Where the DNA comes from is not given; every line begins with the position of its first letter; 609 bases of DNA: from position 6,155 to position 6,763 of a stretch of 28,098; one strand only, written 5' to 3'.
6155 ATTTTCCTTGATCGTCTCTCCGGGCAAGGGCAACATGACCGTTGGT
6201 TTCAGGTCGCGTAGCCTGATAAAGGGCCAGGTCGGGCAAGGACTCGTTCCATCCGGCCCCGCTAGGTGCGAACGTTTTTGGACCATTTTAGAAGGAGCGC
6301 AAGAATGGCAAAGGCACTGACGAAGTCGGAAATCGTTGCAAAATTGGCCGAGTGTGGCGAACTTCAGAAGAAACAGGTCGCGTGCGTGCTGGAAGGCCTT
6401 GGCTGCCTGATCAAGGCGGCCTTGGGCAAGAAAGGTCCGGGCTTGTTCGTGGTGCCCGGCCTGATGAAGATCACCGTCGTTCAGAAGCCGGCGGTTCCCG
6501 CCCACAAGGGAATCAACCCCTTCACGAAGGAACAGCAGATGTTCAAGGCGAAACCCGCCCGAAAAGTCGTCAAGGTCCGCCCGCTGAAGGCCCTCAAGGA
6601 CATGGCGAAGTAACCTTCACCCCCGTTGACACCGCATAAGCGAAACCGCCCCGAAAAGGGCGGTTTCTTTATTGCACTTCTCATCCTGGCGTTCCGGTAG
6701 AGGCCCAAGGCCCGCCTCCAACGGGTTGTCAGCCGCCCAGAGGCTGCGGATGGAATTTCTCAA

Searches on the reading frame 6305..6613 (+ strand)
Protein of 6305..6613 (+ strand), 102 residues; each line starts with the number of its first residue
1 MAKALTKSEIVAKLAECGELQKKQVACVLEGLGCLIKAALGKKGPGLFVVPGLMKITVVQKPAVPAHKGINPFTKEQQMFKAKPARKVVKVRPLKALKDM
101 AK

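Call 18: find_encoding_contigs(protein=window:6305-6613:+, flank=10000, max_places=10)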
Protein window:6305-6613:+ (102 aa): 4 contigs read that carry it; 3 places shown.
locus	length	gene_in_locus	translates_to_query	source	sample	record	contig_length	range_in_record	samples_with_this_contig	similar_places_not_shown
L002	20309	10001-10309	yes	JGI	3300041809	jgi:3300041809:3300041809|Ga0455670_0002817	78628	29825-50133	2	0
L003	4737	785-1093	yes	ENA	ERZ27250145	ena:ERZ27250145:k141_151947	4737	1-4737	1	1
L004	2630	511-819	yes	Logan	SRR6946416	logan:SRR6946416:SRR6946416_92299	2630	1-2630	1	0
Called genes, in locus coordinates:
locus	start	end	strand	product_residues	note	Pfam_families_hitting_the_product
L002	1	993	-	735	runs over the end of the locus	-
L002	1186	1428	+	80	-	-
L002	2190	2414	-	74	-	-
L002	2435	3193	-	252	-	PF01209:Ubie_methyltran, PF02353:CMAS (weak), PF05175:MTS, PF13489:Methyltransf_23, PF08241:Methyltransf_11, PF08242:Methyltransf_12, PF13649:Methyltransf_25, PF13847:Methyltransf_31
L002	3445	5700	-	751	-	PF00571:CBS, PF00990:GGDEF, PF13487:HD_5, PF01966:HD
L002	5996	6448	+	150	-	PF16231:DUF4890 (weak), PF07813:LTXXQ (weak)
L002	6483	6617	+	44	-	-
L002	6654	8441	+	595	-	-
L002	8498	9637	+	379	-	-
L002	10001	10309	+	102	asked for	PF00216:Bac_DNA_binding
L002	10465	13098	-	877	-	PF08532:Glyco_hydro_42M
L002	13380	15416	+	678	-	PF02449:Glyco_hydro_42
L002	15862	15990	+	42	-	-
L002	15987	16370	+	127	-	-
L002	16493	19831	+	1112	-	PF13385:Laminin_G_3, PF02449:Glyco_hydro_42 (faint), PF06452:CBM9_1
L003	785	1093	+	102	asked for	PF00216:Bac_DNA_binding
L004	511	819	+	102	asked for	PF00216:Bac_DNA_binding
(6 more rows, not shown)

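Call 29: find_homologous_proteins(query=window:6305-6613:+, max_evalue=1e-10)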
Query window:6305-6613:+ (102 aa): 7982 proteins with E <= 1e-10 among 8000 candidates; the best 120 are listed.
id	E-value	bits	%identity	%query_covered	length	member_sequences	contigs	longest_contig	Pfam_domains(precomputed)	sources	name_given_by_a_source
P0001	1.5e-55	203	97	100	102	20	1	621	PF00216.27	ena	-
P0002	2.7e-53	195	92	100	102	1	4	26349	PF00216.27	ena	-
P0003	3.1e-49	182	100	87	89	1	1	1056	PF00216.27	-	-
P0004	1.2e-46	174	83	100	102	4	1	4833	PF00216.27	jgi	jgi:nucleoid DNA-binding protein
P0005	4.2e-46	172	83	100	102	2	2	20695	PF00216.27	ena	-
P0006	8.5e-44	165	78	100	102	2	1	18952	PF00216.27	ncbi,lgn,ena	-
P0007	1.6e-43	164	79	100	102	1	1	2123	PF00216.27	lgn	-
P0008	6.3e-43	162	81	100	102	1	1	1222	PF00216.27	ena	-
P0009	1.7e-42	161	80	99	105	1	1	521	PF00216.27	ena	-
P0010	2.7e-42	160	77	98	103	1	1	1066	PF00216.27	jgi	jgi:nucleoid DNA-binding protein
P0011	7.0e-42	159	77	100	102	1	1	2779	PF00216.27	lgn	-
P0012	8.4e-42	159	78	100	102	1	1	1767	PF00216.27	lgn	-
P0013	3.6e-41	157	77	99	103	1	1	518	PF00216.27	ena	-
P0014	3.8e-41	157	75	100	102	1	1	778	PF00216.27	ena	-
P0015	5.6e-41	156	77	100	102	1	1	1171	PF00216.27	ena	-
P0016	7.2e-41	156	76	100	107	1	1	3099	PF00216.27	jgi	jgi:nucleoid DNA-binding protein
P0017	7.8e-41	156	77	100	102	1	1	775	PF00216.27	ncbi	-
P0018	8.0e-41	156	75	99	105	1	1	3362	PF00216.27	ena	-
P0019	1.1e-40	155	78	100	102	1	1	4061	PF00216.27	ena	-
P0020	1.2e-40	155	75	100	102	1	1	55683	PF00216.27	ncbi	ncbi:MAG: HU family DNA-binding protein [Phycisphaerae bacterium]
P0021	1.4e-40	155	75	99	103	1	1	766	PF00216.27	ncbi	-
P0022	1.4e-40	155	79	98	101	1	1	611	PF00216.27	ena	-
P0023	1.4e-40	155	78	99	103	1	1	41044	PF00216.27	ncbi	-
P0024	1.5e-40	155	75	100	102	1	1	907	PF00216.27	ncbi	-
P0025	1.8e-40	154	78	100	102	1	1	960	PF00216.27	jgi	jgi:nucleoid DNA-binding protein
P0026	2.0e-40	154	76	100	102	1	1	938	PF00216.27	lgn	-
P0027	2.1e-40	154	75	99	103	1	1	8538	PF00216.27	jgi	jgi:nucleoid DNA-binding protein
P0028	2.2e-40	154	75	99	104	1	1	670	PF00216.27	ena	-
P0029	2.4e-40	154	75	100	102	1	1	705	PF00216.27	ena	-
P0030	2.8e-40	154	75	100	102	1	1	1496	PF00216.27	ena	-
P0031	2.9e-40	154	74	95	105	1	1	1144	PF00216.27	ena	-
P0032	3.1e-40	154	75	99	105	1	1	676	PF00216.27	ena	-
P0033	3.5e-40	153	76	99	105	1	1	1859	PF00216.27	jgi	jgi:nucleoid DNA-binding protein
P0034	3.5e-40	153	75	100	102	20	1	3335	PF00216.27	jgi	jgi:nucleoid DNA-binding protein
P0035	4.0e-40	153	76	99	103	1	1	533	PF00216.27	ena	-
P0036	4.0e-40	153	76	100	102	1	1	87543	PF00216.27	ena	-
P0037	4.7e-40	153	74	99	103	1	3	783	PF00216.27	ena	-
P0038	4.9e-40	153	75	99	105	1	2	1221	PF00216.27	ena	-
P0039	5.0e-40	153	76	99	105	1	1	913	PF00216.27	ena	-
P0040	5.1e-40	153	75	100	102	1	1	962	PF00216.27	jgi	jgi:nucleoid DNA-binding protein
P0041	6.2e-40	153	76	99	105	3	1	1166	PF00216.27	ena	-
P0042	6.4e-40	153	76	99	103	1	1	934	PF00216.27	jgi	jgi:nucleoid DNA-binding protein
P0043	6.8e-40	153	76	100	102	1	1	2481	PF00216.27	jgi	-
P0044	7.0e-40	153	75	99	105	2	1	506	PF00216.27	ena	-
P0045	7.6e-40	152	76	99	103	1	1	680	PF00216.27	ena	-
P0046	7.8e-40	152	75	100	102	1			PF00216.27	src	-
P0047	8.0e-40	152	76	100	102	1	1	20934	PF00216.27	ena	-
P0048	9.9e-40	152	75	98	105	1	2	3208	PF00216.27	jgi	jgi:nucleoid DNA-binding protein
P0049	1.2e-39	152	74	99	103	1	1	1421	PF00216.27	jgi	jgi:nucleoid DNA-binding protein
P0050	1.3e-39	152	78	99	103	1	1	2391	PF00216.27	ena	-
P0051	1.3e-39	152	74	100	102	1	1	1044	PF00216.27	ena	-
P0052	1.3e-39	152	74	100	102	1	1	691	PF00216.27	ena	-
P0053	1.4e-39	152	76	98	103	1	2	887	PF00216.27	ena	-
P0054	1.6e-39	151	75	98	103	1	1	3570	PF00216.27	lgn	-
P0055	1.8e-39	151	76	100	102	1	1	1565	PF00216.27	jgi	jgi:nucleoid DNA-binding protein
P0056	1.9e-39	151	75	99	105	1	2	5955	PF00216.27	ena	-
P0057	2.1e-39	151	74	99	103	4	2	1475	PF00216.27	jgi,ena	-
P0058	2.1e-39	151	76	99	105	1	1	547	PF00216.27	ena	-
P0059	2.2e-39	151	75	99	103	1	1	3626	PF00216.27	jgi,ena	-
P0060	2.2e-39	151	75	100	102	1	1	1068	PF00216.27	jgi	jgi:nucleoid DNA-binding protein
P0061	2.3e-39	151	72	99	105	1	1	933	PF00216.27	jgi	jgi:nucleoid DNA-binding protein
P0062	2.4e-39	151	89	81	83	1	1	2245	PF00216.27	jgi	jgi:hypothetical protein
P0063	2.8e-39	151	76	99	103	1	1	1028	PF00216.27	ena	-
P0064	2.8e-39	151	73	100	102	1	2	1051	PF00216.27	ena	-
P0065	2.9e-39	151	74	100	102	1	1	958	PF00216.27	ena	-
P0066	3.1e-39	150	73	95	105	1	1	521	PF00216.27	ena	-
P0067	3.1e-39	150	75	98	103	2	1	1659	PF00216.27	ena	-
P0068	3.2e-39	150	73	99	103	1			PF00216.27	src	-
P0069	3.2e-39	150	73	100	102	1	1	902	PF00216.27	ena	-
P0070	3.2e-39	150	74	99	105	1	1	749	PF00216.27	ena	-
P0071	3.3e-39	150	76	99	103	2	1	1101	PF00216.27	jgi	jgi:nucleoid DNA-binding protein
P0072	3.4e-39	150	73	100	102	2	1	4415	PF00216.27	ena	-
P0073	3.5e-39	150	74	100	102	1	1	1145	PF00216.27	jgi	jgi:nucleoid DNA-binding protein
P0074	3.6e-39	150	73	99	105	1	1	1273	PF00216.27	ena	-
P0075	3.7e-39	150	75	99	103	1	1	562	PF00216.27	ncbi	-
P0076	3.8e-39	150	75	99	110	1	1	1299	PF00216.27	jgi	jgi:nucleoid DNA-binding protein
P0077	3.8e-39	150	74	99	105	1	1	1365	PF00216.27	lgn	-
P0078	4.1e-39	150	75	99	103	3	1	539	PF00216.27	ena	-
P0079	4.3e-39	150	76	98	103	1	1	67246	PF00216.27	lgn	-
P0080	4.3e-39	150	76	99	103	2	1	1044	PF00216.27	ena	-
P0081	4.5e-39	150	72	99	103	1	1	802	PF00216.27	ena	-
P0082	4.6e-39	150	74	99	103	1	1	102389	PF00216.27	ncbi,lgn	-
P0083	4.6e-39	150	73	99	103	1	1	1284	PF00216.27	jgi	jgi:nucleoid DNA-binding protein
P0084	5.1e-39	150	74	99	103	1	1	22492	PF00216.27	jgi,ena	-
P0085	5.3e-39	150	74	99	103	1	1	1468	PF00216.27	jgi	jgi:nucleoid DNA-binding protein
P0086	5.5e-39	150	75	98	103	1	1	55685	PF00216.27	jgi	jgi:nucleoid DNA-binding protein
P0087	5.5e-39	150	72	99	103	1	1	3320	PF00216.27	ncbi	ncbi:MAG: HU family DNA-binding protein [Tepidisphaerales bacterium]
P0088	5.5e-39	150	74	99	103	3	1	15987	PF00216.27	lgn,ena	-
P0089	5.6e-39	150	76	99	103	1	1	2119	PF00216.27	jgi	-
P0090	5.7e-39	150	75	99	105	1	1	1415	PF00216.27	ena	-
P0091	5.8e-39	150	75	98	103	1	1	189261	PF00216.27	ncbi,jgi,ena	ncbi:MAG: HU family DNA-binding protein [Phycisphaerae bacterium]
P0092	5.8e-39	150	74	99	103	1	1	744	PF00216.27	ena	-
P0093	6.0e-39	150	75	98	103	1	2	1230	PF00216.27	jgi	jgi:nucleoid DNA-binding protein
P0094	6.0e-39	150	75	100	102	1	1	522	PF00216.27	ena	-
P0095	6.2e-39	149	75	100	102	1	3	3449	PF00216.27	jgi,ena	jgi:nucleoid DNA-binding protein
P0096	6.3e-39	149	74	99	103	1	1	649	PF00216.27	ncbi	-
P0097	6.5e-39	149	71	99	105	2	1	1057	PF00216.27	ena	-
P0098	6.7e-39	149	74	98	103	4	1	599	PF00216.27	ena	-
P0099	6.7e-39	149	71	99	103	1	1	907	PF00216.27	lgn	-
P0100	7.4e-39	149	73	98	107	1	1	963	PF00216.27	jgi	jgi:nucleoid DNA-binding protein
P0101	8.0e-39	149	72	99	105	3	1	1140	PF00216.27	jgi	jgi:nucleoid DNA-binding protein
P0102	8.2e-39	149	72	99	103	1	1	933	PF00216.27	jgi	jgi:nucleoid DNA-binding protein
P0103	8.5e-39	149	73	99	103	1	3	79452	PF00216.27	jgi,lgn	jgi:nucleoid DNA-binding protein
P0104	8.6e-39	149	74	99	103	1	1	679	PF00216.27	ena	-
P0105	9.0e-39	149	74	99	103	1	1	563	PF00216.27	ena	-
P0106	9.1e-39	149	73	99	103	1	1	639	PF00216.27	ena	-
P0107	9.4e-39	149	73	100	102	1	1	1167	PF00216.27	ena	-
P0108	9.8e-39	149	75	99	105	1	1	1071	PF00216.27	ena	-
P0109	9.8e-39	149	74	99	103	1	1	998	PF00216.27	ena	-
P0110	1.0e-38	149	73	100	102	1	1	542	PF00216.27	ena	-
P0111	1.0e-38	149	75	100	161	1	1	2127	PF00216.27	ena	-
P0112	1.0e-38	149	76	95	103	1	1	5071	PF00216.27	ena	-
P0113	1.0e-38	149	75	99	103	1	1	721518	PF00216.27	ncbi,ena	-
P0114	1.0e-38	149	75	99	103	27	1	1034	PF00216.27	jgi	-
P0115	1.0e-38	149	75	98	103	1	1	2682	PF00216.27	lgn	-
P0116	1.1e-38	149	73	99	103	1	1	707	PF00216.27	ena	-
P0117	1.1e-38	149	77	93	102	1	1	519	PF00216.27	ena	-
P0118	1.2e-38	149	73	100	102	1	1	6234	PF00216.27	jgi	jgi:nucleoid DNA-binding protein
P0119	1.2e-38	149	76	99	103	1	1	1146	PF00216.27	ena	-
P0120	1.2e-38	149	73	99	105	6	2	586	PF00216.27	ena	-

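Call 30: find_encoding_contigs(protein=P0002, flank=10000, max_places=4)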
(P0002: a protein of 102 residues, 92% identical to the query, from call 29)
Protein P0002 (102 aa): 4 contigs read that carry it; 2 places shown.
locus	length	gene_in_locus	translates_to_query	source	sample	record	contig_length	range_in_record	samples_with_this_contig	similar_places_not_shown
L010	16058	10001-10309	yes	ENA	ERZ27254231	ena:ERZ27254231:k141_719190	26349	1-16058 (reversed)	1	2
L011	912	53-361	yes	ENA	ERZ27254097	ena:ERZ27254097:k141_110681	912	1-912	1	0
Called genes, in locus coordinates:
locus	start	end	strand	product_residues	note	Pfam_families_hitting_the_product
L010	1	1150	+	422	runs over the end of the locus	PF13709:DUF4159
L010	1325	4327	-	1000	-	PF18582:HZS_alpha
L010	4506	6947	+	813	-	PF13432:TPR_16, PF00515:TPR_1, PF07719:TPR_2, PF13424:TPR_12, PF13432:TPR_16, PF13414:TPR_11, PF00515:TPR_1, PF13414:TPR_11, +59 more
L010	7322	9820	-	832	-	PF03169:OPT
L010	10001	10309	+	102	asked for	PF00216:Bac_DNA_binding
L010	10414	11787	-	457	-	PF23822:DUF7192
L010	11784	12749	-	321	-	PF00158:Sigma54_activat (faint), PF00493:MCM (weak), PF13191:AAA_16 (weak), PF00004:AAA, PF07724:AAA_2 (weak), PF07728:AAA_5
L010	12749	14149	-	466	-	PF13148:DUF3987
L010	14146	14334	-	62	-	-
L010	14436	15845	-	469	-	-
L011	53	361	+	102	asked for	PF00216:Bac_DNA_binding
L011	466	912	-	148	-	?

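Call 31: find_encoding_contigs(protein=P0005, flank=10000, max_places=4)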
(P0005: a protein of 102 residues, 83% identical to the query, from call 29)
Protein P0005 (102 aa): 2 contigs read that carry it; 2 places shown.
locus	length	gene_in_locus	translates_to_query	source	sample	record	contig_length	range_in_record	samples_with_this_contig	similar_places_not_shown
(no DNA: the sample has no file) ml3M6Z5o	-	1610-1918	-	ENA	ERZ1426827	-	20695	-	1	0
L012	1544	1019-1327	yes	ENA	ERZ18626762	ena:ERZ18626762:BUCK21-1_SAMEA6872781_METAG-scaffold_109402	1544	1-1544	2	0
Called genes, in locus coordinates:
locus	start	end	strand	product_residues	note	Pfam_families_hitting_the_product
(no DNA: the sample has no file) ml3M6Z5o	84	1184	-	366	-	PF02350:Epimerase_2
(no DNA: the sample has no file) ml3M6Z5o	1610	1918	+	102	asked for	PF00216:Bac_DNA_binding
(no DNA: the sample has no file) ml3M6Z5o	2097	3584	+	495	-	PF00884:Sulfatase, PF01663:Phosphodiest (weak), PF16347:SGSH_C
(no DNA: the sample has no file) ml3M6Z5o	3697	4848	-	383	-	PF07497:Rho_RNA_bind, PF00006:ATP-synt_ab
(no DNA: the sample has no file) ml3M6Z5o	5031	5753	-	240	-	PF00977:His_biosynth, PF01207:Dus (faint)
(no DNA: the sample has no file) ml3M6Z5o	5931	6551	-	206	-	PF00117:GATase, PF01174:SNO (faint), PF07685:GATase_3 (weak)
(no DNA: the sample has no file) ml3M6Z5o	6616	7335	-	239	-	PF00691:OmpA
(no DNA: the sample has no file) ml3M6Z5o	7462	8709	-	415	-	PF06750:A24_N_bact, PF01478:Peptidase_A24 (weak)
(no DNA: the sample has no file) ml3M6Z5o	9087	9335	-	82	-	PF05635:23S_rRNA_IVP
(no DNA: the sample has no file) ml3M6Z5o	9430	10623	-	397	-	PF00764:Arginosuc_synth, PF20979:Arginosuc_syn_C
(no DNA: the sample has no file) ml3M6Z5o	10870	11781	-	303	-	PF00149:Metallophos, PF12850:Metallophos_2 (faint)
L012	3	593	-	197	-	?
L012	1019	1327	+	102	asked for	PF00216:Bac_DNA_binding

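Call 32: find_encoding_contigs(protein=P0006, flank=10000, max_places=4)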
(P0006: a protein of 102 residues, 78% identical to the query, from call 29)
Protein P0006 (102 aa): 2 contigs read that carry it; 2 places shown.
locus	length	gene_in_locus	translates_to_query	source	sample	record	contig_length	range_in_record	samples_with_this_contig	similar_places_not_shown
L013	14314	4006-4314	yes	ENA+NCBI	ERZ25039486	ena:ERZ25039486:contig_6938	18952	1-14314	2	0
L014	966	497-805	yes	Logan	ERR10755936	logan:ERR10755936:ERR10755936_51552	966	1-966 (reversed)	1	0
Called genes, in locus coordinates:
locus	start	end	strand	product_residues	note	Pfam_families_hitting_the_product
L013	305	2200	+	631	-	PF22842:Pel9A-like_beta_helix, PF05048:NosD (faint), PF13229:Beta_helix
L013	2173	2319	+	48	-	-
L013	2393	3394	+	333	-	PF01120:Alpha_L_fucos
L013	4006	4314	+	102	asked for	PF00216:Bac_DNA_binding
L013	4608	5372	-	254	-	PF01208:URO-D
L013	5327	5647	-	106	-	-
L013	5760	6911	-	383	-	PF07497:Rho_RNA_bind, PF00006:ATP-synt_ab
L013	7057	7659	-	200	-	PF00977:His_biosynth, PF01207:Dus (faint)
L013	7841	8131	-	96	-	PF00583:Acetyltransf_1, PF13302:Acetyltransf_3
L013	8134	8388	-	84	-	PF13302:Acetyltransf_3 (weak)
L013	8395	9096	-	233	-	PF00117:GATase, PF07685:GATase_3 (weak), PF01174:SNO (faint)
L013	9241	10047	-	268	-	PF00691:OmpA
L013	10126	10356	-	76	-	-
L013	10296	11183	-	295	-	-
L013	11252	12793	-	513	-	PF24489:Ig_J_second (faint), PF25833:Fn3_SaeA_3rd (faint), PF00041:fn3, PF04151:PPC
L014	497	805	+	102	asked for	PF00216:Bac_DNA_binding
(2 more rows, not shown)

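Call 35: find_encoding_contigs(protein=P0004, flank=10000, max_places=6)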
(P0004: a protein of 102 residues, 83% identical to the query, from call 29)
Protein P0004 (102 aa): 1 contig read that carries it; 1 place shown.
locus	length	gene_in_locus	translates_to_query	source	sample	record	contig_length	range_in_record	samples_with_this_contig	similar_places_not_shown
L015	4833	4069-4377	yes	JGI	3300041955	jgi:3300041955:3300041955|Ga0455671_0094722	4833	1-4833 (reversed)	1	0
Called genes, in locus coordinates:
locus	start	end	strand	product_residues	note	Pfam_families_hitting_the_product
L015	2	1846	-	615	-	?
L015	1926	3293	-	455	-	PF00589:Phage_integrase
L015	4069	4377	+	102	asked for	PF00216:Bac_DNA_binding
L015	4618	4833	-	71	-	?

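Call 36: find_encoding_contigs(protein=P0023, flank=10000, max_places=6)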
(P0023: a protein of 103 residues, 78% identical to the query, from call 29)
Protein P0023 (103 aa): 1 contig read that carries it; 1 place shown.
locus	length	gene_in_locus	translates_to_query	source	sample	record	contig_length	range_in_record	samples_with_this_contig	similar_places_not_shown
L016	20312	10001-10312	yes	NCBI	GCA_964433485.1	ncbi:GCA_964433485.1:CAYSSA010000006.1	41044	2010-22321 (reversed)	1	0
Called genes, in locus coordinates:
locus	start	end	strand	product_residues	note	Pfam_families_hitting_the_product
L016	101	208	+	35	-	PF07927:HicA_toxin (weak)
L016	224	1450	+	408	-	PF07221:GlcNAc_2-epim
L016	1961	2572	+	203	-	-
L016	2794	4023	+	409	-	-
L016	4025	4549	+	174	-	PF00326:Peptidase_S9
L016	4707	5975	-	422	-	PF13646:HEAT_2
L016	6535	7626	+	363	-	-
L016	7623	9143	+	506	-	PF16313:DUF4953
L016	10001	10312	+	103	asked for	PF00216:Bac_DNA_binding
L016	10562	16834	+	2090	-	-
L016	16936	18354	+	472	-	PF03951:Gln-synt_N, PF00120:Gln-synt_C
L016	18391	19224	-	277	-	-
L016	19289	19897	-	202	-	PF00156:Pribosyltran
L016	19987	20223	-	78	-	-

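Call 37: find_encoding_contigs(protein=P0019, flank=10000, max_places=6)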
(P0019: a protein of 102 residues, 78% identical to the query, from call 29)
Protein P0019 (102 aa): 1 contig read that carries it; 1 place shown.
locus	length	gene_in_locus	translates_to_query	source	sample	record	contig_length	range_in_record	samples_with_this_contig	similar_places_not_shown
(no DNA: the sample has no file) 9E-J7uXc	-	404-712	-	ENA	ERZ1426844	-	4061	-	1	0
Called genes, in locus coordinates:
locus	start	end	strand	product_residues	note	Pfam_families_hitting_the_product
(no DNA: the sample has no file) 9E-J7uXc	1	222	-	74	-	?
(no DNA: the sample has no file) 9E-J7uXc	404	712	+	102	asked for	PF00216:Bac_DNA_binding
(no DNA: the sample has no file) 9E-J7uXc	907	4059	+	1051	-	?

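Call 39: find_encoding_contigs(protein=P0007, flank=3000, max_places=6)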
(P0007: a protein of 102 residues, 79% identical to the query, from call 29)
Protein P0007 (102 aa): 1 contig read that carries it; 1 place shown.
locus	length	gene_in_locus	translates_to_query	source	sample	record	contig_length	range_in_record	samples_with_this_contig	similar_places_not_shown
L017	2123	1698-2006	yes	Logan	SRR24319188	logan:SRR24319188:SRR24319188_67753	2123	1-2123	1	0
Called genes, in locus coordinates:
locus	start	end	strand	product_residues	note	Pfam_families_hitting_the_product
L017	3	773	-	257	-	?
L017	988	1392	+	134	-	-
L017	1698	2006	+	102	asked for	PF00216:Bac_DNA_binding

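Call 40: find_encoding_contigs(protein=P0011, flank=3000, max_places=6)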
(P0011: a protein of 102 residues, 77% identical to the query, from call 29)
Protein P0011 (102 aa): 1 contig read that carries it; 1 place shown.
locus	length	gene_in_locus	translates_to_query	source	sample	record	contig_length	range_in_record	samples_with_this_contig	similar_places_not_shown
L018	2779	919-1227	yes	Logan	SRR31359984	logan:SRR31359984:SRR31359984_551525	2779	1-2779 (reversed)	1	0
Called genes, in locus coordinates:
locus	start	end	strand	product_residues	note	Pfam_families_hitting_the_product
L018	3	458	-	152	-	?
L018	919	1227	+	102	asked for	PF00216:Bac_DNA_binding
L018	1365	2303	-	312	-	-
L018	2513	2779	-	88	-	?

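Call 41: find_encoding_contigs(protein=P0012, flank=3000, max_places=6)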
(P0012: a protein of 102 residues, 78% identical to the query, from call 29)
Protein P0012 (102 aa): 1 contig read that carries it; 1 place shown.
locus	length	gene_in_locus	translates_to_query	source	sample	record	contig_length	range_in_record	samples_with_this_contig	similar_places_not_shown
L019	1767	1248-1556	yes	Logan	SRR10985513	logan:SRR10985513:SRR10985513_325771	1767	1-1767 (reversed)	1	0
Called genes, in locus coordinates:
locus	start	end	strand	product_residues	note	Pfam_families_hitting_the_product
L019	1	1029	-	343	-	?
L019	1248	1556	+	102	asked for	PF00216:Bac_DNA_binding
